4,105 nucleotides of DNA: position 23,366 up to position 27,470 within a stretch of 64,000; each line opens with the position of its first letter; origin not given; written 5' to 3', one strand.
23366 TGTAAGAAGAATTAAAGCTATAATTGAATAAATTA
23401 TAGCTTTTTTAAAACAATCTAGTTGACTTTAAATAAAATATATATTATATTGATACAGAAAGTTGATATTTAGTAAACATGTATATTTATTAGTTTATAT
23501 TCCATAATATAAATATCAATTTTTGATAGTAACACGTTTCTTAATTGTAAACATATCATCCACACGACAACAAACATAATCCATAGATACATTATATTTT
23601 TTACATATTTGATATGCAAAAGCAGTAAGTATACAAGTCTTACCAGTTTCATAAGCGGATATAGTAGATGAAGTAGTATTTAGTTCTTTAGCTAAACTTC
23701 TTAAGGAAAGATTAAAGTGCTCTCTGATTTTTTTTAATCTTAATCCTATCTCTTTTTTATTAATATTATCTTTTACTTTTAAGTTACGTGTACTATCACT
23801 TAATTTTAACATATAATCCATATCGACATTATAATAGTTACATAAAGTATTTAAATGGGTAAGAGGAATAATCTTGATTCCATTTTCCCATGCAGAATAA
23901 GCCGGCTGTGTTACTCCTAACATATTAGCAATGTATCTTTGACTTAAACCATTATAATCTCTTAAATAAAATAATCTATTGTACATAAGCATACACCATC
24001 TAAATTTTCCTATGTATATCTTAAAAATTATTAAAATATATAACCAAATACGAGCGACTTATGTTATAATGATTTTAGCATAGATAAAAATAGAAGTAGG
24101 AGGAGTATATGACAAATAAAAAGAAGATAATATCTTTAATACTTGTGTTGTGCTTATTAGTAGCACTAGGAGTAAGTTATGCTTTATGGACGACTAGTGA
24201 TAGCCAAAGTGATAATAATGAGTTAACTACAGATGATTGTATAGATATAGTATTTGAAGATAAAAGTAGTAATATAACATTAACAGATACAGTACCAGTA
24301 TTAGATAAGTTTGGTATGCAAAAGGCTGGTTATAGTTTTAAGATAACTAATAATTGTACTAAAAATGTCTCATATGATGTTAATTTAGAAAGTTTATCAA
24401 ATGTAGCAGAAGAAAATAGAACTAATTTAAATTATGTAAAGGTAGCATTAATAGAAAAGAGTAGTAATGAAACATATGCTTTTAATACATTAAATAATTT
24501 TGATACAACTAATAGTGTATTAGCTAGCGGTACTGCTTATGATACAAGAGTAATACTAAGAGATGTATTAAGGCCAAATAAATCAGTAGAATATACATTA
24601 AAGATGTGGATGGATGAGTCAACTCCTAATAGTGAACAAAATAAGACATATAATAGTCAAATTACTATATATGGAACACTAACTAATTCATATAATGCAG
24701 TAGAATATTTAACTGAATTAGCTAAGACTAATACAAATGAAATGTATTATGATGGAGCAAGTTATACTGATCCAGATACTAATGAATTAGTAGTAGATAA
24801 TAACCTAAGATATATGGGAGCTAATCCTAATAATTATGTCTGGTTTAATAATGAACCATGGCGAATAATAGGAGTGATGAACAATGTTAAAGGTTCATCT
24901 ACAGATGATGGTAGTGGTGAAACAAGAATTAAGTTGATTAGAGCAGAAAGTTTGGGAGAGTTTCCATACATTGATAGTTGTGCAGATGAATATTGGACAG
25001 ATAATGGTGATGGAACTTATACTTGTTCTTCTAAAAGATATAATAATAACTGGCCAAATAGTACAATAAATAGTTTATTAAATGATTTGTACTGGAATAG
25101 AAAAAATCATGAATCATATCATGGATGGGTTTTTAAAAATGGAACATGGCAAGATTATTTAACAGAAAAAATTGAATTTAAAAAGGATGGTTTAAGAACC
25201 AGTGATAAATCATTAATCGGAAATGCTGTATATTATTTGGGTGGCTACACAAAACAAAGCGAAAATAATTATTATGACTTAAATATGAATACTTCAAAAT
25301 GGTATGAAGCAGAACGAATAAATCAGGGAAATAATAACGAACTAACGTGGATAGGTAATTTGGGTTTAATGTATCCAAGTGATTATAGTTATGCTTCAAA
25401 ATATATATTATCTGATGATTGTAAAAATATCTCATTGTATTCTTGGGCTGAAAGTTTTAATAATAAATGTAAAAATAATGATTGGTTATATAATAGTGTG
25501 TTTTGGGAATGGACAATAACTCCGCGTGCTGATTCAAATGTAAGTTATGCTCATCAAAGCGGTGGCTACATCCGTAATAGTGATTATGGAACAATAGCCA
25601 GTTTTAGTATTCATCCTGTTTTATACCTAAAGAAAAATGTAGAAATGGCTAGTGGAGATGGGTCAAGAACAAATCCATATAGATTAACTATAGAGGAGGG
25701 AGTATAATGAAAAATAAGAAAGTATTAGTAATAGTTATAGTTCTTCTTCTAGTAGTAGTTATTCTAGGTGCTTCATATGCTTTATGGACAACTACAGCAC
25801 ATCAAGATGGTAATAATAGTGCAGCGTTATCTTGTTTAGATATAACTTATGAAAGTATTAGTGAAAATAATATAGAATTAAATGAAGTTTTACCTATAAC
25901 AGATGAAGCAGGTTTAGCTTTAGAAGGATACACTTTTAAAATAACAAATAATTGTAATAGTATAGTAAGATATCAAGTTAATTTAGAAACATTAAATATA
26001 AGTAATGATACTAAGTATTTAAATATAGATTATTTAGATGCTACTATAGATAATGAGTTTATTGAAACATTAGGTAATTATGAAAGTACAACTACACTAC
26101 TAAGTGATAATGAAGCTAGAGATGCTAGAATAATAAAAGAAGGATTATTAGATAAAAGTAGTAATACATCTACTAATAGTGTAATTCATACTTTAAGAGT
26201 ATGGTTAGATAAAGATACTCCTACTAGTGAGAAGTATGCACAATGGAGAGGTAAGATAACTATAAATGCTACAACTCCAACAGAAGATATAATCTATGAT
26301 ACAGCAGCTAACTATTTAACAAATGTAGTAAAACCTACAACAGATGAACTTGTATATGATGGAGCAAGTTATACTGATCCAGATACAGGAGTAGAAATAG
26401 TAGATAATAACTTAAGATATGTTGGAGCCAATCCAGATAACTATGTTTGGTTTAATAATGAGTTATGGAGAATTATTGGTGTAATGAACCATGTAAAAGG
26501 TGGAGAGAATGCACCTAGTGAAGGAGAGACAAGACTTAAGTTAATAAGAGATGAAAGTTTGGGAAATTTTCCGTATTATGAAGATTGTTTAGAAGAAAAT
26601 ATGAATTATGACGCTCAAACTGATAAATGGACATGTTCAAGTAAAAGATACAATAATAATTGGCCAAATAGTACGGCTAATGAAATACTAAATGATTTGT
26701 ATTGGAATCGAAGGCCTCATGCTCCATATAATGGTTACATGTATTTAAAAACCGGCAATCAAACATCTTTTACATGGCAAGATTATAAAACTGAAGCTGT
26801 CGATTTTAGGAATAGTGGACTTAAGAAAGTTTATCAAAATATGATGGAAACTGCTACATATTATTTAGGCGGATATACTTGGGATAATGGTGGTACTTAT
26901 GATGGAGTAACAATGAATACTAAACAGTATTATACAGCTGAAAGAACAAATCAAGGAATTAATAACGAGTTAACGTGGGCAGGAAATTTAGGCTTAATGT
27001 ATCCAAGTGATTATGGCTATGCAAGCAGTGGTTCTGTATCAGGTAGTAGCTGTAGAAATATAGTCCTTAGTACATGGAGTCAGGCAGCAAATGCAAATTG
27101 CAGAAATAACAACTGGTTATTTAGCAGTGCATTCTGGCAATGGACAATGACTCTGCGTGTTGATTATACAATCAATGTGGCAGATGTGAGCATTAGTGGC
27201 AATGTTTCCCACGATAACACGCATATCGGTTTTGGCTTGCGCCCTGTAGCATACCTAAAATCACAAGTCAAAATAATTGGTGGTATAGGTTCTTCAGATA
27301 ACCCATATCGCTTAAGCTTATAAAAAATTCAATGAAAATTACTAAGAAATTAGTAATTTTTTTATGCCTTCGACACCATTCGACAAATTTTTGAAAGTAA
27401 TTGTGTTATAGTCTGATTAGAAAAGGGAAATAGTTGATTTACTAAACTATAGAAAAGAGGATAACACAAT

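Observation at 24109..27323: Tandem paralogous ~535-aa membrane-anchored extracellular proteins next to a divergent double-HTH XRE regulator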

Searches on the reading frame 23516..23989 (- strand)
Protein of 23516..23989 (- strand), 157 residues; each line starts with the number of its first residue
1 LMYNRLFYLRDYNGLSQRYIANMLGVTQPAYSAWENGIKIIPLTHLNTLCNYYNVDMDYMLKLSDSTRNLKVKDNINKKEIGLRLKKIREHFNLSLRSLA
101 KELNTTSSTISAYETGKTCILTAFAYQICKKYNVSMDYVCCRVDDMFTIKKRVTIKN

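Call 4: search_protein_families(library=pfam, proteins=[window:23516-23989:-], max_evalue=1)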
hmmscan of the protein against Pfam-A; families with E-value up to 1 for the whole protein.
window:23516-23989:- (157 aa): 24 families
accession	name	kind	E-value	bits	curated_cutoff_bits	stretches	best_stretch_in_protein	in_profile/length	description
PF01381.28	HTH_3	-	2.2e-26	92.1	23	2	85-138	1-54/55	Helix-turn-helix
PF12844.13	HTH_19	-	1.9e-22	79.4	30.2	2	84-138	3-57/64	Helix-turn-helix domain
PF13560.12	HTH_31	-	2.1e-15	57.2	27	2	80-134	1-56/64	Helix-turn-helix domain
PF13443.12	HTH_26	-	7.8e-07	29.7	22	2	16-57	12-54/63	Cro/C1-type HTH DNA-binding domain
PF13744.12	HTH_37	-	2.8e-05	24.3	27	1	9-37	26-54/80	Helix-turn-helix domain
PF04545.22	Sigma70_r4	-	0.00067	19.6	24.1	1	7-28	13-34/50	Sigma-70, region 4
PF08281.18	Sigma70_r4_2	-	0.00075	19.5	25.7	1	5-29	17-41/54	Sigma-70, region 4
PF13412.12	HTH_24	-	0.001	19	21.9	0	6-30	9-33/48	Winged helix-turn-helix DNA-binding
PF15731.11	MqsA_antitoxin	-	0.002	18.7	30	0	71-119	59-108/131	Antitoxin component of bacterial toxin-antitoxin system, MqsA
PF01047.28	MarR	-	0.0022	18.3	24.6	1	85-111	9-35/59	MarR family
PF13936.12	HTH_38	-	0.0024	18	27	0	93-111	20-38/44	Helix-turn-helix domain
PF20306.3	Sp-DndD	-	0.0037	17.8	27.2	0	127-138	8-19/51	Small protein found in certain Dnd DNA modification systems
PF00440.29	TetR_N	-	0.0075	16.5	24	0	5-30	7-32/47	Bacterial regulatory proteins, tetR family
PF13545.12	HTH_Crp_2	-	0.012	16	27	0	15-29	23-37/70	Crp-like helix-turn-helix domain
PF08279.18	HTH_11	-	0.017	15.4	25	0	89-111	11-33/55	HTH domain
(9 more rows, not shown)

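Call 5: search_protein_families(library=ncbifam, proteins=[window:23516-23989:-], max_evalue=1)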
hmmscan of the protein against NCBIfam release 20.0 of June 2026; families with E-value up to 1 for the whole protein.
window:23516-23989:- (157 aa): 20 families
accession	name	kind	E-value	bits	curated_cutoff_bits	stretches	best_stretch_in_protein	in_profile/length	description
NF041951.1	phage_RstR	subfamily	1.3e-15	57.5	80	2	4-69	5-70/108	RstR family transcriptional repressor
NF052239.1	antitox_spr1629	equivalog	6.5e-12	45.2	335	2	5-85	6-82/377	spr1629 family repressor/antitoxin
TIGR03830.1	CxxCG_CxxCG_HTH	subfamily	9.5e-12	44.8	61.8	2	71-119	56-104/127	type II TA system antitoxin MqsA family protein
NF041575.1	antitoxPezA_Strep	equivalog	2.6e-10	40.5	290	2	81-136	2-57/158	type II toxin-antitoxin system antitoxin PezA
NF047948.1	male_kill_WMK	equivalog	2.4e-09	37.1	300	1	72-139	154-221/300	WO male-killing family protein Wmk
NF007408.0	PRK09943.1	equivalog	4.2e-08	33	211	2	4-66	10-72/185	HTH-type transcriptional regulator PuuR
NF007271.0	PRK09726.1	equivalog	2.3e-07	30.7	79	2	82-140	14-71/88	type II toxin-antitoxin system antitoxin HipB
TIGR03070.1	couple_hipB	subfamily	2.8e-07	30.4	71.65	2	79-120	1-42/58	type II toxin-antitoxin system Y4mF family antitoxin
NF007257.0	PRK09706.1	subfamily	2.3e-06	27.4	101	2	77-118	2-43/135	transcriptional repressor DicA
NF003162.0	PRK04140.1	equivalog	1.6e-05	24.1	263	1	82-120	128-166/317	transcriptional regulator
NF040522.1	VC1465_fam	subfamily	4.9e-05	23.4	70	1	10-44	5-39/111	VC1465 family Xer recombination activation factor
NF038139.1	Reg_Aceta_RamB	equivalog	7.9e-05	21.5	700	2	4-81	5-82/465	acetate metabolism transcriptional regulator RamB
NF058600.1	TransRegSco1979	equivalog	0.00021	20.4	350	1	79-136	7-64/280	Sco1979 family transcriptional regulator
NF047542.1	telomere_Tap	equivalog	0.00049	18.9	600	2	86-118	23-55/695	telomere-associated protein Tap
TIGR02937.1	sigma70-ECF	superfamily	0.00054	19.6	42.9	1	5-33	124-152/165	sigma-70 family RNA polymerase sigma factor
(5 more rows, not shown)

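Call 8: search_protein_families(library=phrogs, proteins=[window:23516-23989:-], max_evalue=1)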
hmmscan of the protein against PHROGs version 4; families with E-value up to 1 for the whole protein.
window:23516-23989:- (157 aa): 48 families (the best 25 are shown)
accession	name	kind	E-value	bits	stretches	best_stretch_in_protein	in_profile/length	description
phrog_8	-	transcription regulation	6.9e-31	108.9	1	3-151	78-227/346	transcriptional regulator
phrog_3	-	transcription regulation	4e-22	80.6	2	2-73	89-158/430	transcriptional repressor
phrog_2967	-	transcription regulation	5.7e-21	76.1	2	73-138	3-68/225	transcriptional regulator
phrog_4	-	transcription regulation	1.7e-18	67.8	2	3-68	138-199/400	transcriptional repressor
phrog_2328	-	transcription regulation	9.1e-14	52.3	2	4-62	18-76/128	transcriptional repressor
phrog_2439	-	transcription regulation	3.2e-13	50.3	2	5-64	11-70/367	transcriptional regulator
phrog_7396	-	unknown function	5.7e-13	50.1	2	71-139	6-77/227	-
phrog_2104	-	unknown function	4.9e-10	40.5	2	84-118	43-77/103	-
phrog_1994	-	DNA, RNA and nucleotide metabolism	8.1e-10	39.9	2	4-77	2-75/170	DNA binding protein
phrog_955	-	DNA, RNA and nucleotide metabolism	1.2e-09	39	2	9-55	32-81/142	HTH DNA binding protein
phrog_7241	-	transcription regulation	2.6e-09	38.2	2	9-59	69-119/122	transcriptional regulator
phrog_4836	-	transcription regulation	1.3e-08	35.6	2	4-62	78-136/194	CII-like regulator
phrog_7950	-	transcription regulation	4.7e-08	34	2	84-118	11-45/68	transcriptional repressor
phrog_1373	-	transcription regulation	1.8e-07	32.3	2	81-136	64-119/166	transcriptional regulator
phrog_638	-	transcription regulation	2.8e-07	31.5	2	95-138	19-62/145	transcriptional regulator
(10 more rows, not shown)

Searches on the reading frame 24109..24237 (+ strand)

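Call 27: search_protein_families(library=ncbifam, proteins=[window:24109-24237:+], max_evalue=10)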
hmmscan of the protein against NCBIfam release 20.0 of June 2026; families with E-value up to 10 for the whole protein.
seq(43 aa): 5 families
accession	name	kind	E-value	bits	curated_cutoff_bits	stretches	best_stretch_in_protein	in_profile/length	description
NF033218.1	anchor_AmaP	equivalog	0.018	14.8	55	1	1-35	1-35/166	alkaline shock response membrane anchor protein AmaP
TIGR01938.1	nqrC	equivalog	0.024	14.3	144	1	4-40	4-40/251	NADH:ubiquinone reductase (Na(+)-transporting) subunit C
NF004285.1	PRK05696.1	equivalog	0.036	13.9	179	1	3-37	16-49/171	flagellar basal body-associated protein FliL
NF005435.1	PRK07021.1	equivalog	0.071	13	131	1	3-37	5-40/157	flagellar basal body-associated protein FliL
TIGR02223.1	ftsN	equivalog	0.14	11.7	107.65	1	7-37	27-57/299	cell division protein FtsN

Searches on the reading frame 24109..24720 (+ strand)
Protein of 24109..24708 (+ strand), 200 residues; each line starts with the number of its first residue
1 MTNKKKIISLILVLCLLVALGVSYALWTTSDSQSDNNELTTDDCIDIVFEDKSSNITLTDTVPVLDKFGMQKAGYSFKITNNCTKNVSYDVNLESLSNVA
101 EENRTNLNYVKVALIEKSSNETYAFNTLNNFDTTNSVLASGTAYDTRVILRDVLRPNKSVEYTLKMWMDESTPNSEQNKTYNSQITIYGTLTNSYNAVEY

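Call 27: search_protein_families(library=ncbifam, proteins=[window:24109-24708:+], max_evalue=10)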
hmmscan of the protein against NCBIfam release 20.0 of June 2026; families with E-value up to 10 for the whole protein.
window:24109-24708:+ (200 aa): 2 families
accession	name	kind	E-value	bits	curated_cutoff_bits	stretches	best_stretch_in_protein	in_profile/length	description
NF041665.1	blaPSZ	exception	0.029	13.4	850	1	105-193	95-182/379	PSZ family class C beta-lactamase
NF004285.1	PRK05696.1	equivalog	0.072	12.9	179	1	3-38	16-50/171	flagellar basal body-associated protein FliL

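Call 50: predict_structure(alignment_id=A2)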
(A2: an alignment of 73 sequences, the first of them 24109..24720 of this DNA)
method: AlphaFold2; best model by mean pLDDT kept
length: 204 residues; sequences in the alignment: 73
mean_pLDDT: 84.7   pTM: 0.71
mean pLDDT of the five models: 84.7, 82.8, 82.3, 80.6, 80.3
residues with pLDDT >= 90: 116; 70-90: 49; 50-70: 27; < 50: 12
segments of 3 or more residues with pLDDT < 50: 31-41
pLDDT, mean of each block of 10 residues (from residue 1): 71 88 67 40 66 77 93 93 90 95 96 95 96 94 96 93 96 94 93 69 61
secondary structure, 60 per line:
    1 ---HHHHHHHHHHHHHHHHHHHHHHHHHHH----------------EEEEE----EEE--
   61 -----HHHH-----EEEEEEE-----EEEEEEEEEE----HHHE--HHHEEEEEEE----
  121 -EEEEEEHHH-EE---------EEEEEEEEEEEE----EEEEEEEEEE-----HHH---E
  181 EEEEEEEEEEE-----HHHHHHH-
elements in order: H4-30 E47-51 E56-58 H66-69 E75-81 E87-96 E110-116 E122-127 E143-154 E159-168 E180-191 H197-203

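Call 52: fold_search(model_id=the predicted structure, library=pdb)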
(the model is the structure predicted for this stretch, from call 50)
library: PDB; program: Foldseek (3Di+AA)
matches with E <= 10: 1592; with E <= 0.001: 11
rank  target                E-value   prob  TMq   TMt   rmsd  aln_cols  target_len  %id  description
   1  1wce_A                6.9e-04  1.00  0.31  0.18   7.6       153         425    9  Crystal structure of the T13 IBDV viral particle reveals a missing link in icosahedral viruses evolution (released 2005-04-06)
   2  1wce_H                8.2e-04  1.00  0.31  0.18   7.7       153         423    9  Crystal structure of the T13 IBDV viral particle reveals a missing link in icosahedral viruses evolution (released 2005-04-06)
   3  1wce_J                8.2e-04  1.00  0.31  0.18   7.7       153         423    9  Crystal structure of the T13 IBDV viral particle reveals a missing link in icosahedral viruses evolution (released 2005-04-06)
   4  1wce_D                8.2e-04  1.00  0.31  0.18   7.7       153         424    9  Crystal structure of the T13 IBDV viral particle reveals a missing link in icosahedral viruses evolution (released 2005-04-06)
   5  1wce_B                8.2e-04  1.00  0.31  0.18   7.7       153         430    9  Crystal structure of the T13 IBDV viral particle reveals a missing link in icosahedral viruses evolution (released 2005-04-06)
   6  1wce_K                9.1e-04  0.99  0.31  0.18   7.7       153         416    9  Crystal structure of the T13 IBDV viral particle reveals a missing link in icosahedral viruses evolution (released 2005-04-06)
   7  1wce_I                9.1e-04  0.99  0.31  0.18   7.7       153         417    9  Crystal structure of the T13 IBDV viral particle reveals a missing link in icosahedral viruses evolution (released 2005-04-06)
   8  1wce_M                9.1e-04  0.99  0.31  0.18   7.7       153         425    9  Crystal structure of the T13 IBDV viral particle reveals a missing link in icosahedral viruses evolution (released 2005-04-06)
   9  1wce_G                9.1e-04  0.99  0.31  0.18   7.7       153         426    9  Crystal structure of the T13 IBDV viral particle reveals a missing link in icosahedral viruses evolution (released 2005-04-06)
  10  1wce_E                9.1e-04  0.99  0.31  0.18   7.7       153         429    9  Crystal structure of the T13 IBDV viral particle reveals a missing link in icosahedral viruses evolution (released 2005-04-06)
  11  1wce_F                9.1e-04  0.99  0.31  0.17   7.7       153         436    9  Crystal structure of the T13 IBDV viral particle reveals a missing link in icosahedral viruses evolution (released 2005-04-06)
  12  1wcd                  1.0e-03  1.00  0.32  0.18   6.5       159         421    9  Crystal structure of IBDV T1 virus-like particle reveals a missing link in icosahedral viruses evolution (released 2005-04-05)
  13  7ueg_A                1.8e-03  0.99  0.33  0.36  18.1       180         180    8  Cryo-EM of bundling pili from Pyrobaculum calidifontis (released 2022-06-29)
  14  1nbc_A                2.1e-03  0.99  0.29  0.36   9.1       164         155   14  BACTERIAL TYPE 3A CELLULOSE-BINDING DOMAIN (released 1997-09-26)
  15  4jdo_D                2.9e-03  1.00  0.35  0.34   7.4       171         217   10  Secreted chlamydial protein pgp3, coiled-coil deletion (released 2013-06-05)
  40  7pnb_A                1.2e-02  0.97  0.29  0.32   7.2       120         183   11  Sulfolobus acidocaldarius 0406 filament. (released 2022-09-14)
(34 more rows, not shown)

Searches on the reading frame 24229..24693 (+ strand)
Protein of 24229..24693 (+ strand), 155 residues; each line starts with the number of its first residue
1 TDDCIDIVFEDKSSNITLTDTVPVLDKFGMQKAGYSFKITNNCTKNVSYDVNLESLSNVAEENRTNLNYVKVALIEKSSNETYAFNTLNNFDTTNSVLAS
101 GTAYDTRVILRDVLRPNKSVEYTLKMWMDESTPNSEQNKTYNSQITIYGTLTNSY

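Call 49: search_solved_structures(query=A5, max_evalue=10)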
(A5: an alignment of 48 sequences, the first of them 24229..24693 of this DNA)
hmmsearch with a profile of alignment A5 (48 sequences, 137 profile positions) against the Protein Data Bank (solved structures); distinct sequences matched with E-value up to 10: 0.

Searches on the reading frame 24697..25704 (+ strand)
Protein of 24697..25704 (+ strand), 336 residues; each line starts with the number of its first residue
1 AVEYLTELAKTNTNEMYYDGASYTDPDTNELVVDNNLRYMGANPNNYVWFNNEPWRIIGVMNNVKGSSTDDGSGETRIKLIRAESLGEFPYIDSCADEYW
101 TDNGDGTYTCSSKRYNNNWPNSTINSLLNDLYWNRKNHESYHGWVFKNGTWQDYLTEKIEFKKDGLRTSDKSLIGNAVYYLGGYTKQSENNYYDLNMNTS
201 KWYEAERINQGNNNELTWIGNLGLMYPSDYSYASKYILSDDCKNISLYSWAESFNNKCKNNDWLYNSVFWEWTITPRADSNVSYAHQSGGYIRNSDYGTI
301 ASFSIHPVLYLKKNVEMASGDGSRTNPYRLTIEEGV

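Call 48: search_solved_structures(query=A4, max_evalue=10, show_alignments=1)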
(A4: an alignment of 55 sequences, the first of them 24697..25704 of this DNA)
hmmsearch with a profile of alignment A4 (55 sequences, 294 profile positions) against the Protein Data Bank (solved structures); distinct sequences matched with E-value up to 10: 1.
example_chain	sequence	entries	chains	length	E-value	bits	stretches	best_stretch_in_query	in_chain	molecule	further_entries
4qiw_E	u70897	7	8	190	0.91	12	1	16-83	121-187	DNA-directed RNA polymerase, subunit E' | DNA-directed RNA polymerase, subunit E | DNA-directed RNA polymerase subunit E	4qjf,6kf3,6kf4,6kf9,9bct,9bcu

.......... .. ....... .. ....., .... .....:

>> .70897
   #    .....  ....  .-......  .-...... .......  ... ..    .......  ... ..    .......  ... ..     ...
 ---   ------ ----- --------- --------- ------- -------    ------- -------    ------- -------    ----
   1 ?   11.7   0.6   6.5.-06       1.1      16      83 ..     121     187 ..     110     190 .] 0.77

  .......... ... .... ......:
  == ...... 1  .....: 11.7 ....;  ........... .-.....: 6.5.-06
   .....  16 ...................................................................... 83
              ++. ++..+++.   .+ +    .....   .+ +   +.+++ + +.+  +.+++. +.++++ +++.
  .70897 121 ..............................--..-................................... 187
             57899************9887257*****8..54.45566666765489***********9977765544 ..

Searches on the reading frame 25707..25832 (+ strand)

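Call 27: search_protein_families(library=ncbifam, proteins=[window:25707-25832:+], max_evalue=10)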
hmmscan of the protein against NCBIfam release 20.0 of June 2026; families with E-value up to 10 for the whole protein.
seq(42 aa): 10 families
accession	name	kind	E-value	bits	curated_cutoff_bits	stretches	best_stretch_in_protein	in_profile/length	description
NF004285.1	PRK05696.1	equivalog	0.0036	17.1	179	1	2-37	17-49/171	flagellar basal body-associated protein FliL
NF005435.1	PRK07021.1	equivalog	0.0037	17.1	131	1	3-38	6-41/157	flagellar basal body-associated protein FliL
NF005826.1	PRK07718.1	equivalog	0.024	14.5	140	1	1-37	1-37/143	flagellar basal body-associated protein FliL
NF009420.1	PRK12785.1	equivalog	0.026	14.3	197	1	2-38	17-53/161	flagellar basal body-associated protein FliL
NF006283.1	PRK08455.1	equivalog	0.04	13.6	187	1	2-34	15-47/182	flagellar basal body-associated protein FliL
NF042931.1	SAG1386_EF1546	equivalog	0.057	13.5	80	1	3-37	27-61/158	SAG1386/EF1546 family surface-associated protein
NF053819.1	EF0750_LPXTG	subfamily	0.09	13.3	47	1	1-24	1-23/105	EF2685/EF0750 family sortase-dependent surface protein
TIGR04361.1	TrbK_Ti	equivalog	0.11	12.8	50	1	7-33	3-29/64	entry exclusion protein TrbK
TIGR02761.1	TraE_TIGR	equivalog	0.16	11.8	109.05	1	6-30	20-45/181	type IV conjugative transfer system protein TraE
NF051431.1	Rv0361_Cterm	subfamily_domain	0.18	12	37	1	6-33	6-33/140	Rv0361 family membrane protein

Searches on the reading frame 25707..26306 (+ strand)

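Call 27: search_protein_families(library=ncbifam, proteins=[window:25707-26306:+], max_evalue=10)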
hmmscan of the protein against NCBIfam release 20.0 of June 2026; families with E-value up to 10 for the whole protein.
window:25707-26306:+ (200 aa): 4 families
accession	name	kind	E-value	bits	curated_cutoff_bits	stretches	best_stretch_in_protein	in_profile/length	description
NF005826.1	PRK07718.1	equivalog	0.0059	16.6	140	1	1-57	1-57/143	flagellar basal body-associated protein FliL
NF041178.1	TQO_small_DoxA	equivalog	0.024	14.2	300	1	3-103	3-100/165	thiosulfate:quinone oxidoreductase small subunit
NF004285.1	PRK05696.1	equivalog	0.054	13.3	179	1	2-38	17-50/171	flagellar basal body-associated protein FliL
NF005435.1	PRK07021.1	equivalog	0.11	12.4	131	1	3-38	6-41/157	flagellar basal body-associated protein FliL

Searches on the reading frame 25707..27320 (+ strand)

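Call 4: search_protein_families(library=pfam, proteins=[window:25707-27320:+], max_evalue=1)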
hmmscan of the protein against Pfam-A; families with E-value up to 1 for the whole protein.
window:25707-27320:+ (538 aa): 1 family
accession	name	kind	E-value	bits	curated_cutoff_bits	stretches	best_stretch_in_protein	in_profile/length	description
PF08999.15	SP_C-Propep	-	0.71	10.1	25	0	4-23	37-57/96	Surfactant protein C, N terminal propeptide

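Call 5: search_protein_families(library=ncbifam, proteins=[window:25707-27320:+], max_evalue=1)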
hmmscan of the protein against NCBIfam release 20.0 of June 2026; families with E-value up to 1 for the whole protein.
window:25707-27320:+ (538 aa): 2 families
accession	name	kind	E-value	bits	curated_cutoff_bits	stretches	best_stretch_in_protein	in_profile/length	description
NF005826.1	PRK07718.1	equivalog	0.15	12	140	1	1-57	1-57/143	flagellar basal body-associated protein FliL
NF004285.1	PRK05696.1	equivalog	0.21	11.4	179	1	2-37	17-49/171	flagellar basal body-associated protein FliL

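Call 8: search_protein_families(library=phrogs, proteins=[window:25707-27320:+], max_evalue=1)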
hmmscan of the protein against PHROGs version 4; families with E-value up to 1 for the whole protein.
window:25707-27320:+ (538 aa): 3 families
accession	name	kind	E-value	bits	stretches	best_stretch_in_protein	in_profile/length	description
phrog_7827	-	unknown function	0.036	15.5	1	94-184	2-94/104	-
phrog_18389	-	unknown function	0.062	14.4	1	6-96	6-90/98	-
phrog_4504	-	unknown function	0.32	11.5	1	51-129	8-93/145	-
